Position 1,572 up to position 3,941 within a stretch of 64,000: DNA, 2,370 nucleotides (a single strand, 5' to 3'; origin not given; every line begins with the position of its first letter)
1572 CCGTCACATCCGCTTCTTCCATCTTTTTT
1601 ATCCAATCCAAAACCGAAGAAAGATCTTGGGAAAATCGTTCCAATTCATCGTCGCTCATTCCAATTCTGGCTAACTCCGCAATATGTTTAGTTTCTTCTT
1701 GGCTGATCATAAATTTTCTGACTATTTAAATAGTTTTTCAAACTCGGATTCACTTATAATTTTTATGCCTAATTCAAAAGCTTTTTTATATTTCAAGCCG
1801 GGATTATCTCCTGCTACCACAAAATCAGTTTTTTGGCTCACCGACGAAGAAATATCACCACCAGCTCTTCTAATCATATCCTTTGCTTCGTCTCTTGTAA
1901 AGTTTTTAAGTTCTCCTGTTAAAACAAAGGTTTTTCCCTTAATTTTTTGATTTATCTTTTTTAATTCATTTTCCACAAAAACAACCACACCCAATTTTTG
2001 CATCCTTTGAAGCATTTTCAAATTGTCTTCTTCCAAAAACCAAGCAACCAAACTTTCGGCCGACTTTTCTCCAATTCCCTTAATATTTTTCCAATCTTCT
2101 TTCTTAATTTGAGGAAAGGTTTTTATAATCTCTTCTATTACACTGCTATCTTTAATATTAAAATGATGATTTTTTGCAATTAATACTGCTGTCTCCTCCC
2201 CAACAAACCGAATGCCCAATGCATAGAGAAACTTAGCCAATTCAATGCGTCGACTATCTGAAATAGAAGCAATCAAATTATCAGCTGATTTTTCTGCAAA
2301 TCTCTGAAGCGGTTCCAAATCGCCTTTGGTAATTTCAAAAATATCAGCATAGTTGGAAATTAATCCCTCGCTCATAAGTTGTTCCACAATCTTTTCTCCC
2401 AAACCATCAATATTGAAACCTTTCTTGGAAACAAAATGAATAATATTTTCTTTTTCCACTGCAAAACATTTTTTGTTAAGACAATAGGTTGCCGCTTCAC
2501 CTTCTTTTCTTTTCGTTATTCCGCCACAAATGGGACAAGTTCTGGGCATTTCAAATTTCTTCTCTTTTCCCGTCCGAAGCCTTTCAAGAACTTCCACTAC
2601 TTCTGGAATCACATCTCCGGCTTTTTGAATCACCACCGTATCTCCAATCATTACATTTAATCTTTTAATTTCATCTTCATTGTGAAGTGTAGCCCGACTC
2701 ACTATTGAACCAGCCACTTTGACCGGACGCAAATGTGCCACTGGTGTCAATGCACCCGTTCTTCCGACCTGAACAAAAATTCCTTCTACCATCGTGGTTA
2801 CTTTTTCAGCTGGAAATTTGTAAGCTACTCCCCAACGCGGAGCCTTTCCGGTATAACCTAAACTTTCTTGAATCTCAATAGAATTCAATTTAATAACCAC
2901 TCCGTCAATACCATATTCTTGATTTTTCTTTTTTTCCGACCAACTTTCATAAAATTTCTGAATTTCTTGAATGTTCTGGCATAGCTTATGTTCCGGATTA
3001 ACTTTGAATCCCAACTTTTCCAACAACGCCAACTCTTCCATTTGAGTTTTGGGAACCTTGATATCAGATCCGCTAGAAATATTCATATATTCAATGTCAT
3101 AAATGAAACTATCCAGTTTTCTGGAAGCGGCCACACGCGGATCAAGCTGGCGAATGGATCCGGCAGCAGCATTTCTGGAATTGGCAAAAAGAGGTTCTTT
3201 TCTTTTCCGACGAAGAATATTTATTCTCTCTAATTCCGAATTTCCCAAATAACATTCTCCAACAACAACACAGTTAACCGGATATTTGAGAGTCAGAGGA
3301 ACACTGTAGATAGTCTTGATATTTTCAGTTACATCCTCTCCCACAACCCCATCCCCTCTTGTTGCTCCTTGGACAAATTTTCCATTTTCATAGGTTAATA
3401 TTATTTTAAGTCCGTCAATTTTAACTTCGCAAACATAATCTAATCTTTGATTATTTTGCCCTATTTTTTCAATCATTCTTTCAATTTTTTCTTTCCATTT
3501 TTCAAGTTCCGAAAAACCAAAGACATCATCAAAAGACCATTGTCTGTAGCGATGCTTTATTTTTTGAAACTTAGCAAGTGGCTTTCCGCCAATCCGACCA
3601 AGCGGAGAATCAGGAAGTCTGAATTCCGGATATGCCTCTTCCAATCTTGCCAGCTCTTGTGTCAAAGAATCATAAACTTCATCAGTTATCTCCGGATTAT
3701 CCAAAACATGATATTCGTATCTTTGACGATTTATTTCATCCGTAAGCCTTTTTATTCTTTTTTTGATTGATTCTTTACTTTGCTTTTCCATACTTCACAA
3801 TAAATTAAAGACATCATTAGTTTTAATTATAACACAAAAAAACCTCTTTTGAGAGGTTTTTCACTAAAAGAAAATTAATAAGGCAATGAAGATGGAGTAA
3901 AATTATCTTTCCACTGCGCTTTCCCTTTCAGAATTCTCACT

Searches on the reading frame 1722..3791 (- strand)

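Call 26: search_protein_families(library=pfam, proteins=[window:1722-3791:-], max_evalue=0.001)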
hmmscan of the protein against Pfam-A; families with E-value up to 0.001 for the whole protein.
window:1722-3791:- (689 aa): 8 families
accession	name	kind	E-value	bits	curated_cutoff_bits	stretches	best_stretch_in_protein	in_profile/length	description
PF01653.23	DNA_ligase_aden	-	5.2e-86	288.7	27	1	73-329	2-253/253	NAD-dependent DNA ligase adenylation domain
PF03120.22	DNA_ligase_OB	-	3.4e-34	117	32.9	1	332-409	1-78/79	NAD-dependent DNA ligase OB-fold domain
PF00533.33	BRCT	-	1.9e-18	66.9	21.3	1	618-687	7-77/78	BRCA1 C Terminus (BRCT) domain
PF12826.13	HHH_2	-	5.2e-10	39.8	27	1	520-593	1-63/64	Helix-hairpin-helix motif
PF03119.21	DNA_ligase_ZBD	-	6.2e-08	32.8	25.8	1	418-442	1-25/27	NAD-dependent DNA ligase C4 zinc finger domain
PF12738.14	PTCB-BRCT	-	1.1e-07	32.1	22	1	633-680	13-60/63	twin BRCT domain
PF14520.12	HHH_5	-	2.7e-07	31.4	27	0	460-510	6-55/57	Helix-hairpin-helix domain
PF22745.1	Nlig-Ia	-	5e-07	30.7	27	1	9-56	2-49/92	DNA ligase-like, N-terminal NAD+-binding domain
